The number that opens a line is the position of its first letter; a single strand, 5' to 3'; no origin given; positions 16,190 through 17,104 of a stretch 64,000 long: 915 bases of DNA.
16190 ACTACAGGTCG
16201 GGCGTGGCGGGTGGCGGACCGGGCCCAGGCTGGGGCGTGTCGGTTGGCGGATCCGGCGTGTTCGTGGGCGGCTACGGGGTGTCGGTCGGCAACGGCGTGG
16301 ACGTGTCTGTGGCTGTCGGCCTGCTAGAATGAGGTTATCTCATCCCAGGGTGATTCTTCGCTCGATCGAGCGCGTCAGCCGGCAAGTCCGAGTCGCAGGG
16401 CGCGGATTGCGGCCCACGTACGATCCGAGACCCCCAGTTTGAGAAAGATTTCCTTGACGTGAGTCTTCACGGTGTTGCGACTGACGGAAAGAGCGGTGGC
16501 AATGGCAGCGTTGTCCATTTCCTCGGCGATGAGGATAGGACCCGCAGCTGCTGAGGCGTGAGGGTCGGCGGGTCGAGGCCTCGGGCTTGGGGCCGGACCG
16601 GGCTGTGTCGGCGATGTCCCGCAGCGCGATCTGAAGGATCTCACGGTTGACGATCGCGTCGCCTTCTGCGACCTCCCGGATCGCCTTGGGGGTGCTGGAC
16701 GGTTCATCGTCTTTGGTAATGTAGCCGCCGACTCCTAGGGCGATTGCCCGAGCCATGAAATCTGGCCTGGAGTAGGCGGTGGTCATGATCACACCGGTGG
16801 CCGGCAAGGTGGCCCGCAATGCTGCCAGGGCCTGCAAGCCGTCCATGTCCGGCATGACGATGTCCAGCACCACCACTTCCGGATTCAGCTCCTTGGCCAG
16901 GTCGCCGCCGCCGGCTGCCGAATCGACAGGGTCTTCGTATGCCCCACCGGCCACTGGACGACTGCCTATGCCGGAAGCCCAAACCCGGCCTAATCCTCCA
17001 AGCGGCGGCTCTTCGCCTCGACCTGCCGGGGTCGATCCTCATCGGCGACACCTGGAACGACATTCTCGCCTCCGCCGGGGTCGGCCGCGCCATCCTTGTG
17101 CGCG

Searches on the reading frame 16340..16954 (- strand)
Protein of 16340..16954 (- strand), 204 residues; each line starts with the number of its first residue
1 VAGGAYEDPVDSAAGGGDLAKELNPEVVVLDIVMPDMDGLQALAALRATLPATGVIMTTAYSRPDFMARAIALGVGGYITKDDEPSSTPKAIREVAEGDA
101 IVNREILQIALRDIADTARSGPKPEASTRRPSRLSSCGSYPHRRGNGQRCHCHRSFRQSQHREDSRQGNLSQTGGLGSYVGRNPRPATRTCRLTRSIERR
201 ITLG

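Call 14: search_protein_families(library=pfam, proteins=[window:16340-16954:-], max_evalue=0.00001)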
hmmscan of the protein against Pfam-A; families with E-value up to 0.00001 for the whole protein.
window:16340-16954:- (204 aa): 1 family
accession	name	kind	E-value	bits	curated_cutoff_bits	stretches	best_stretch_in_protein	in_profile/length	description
PF00072.30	Response_reg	-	2.8e-14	53.6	30.2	1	14-88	32-106/111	Response regulator receiver domain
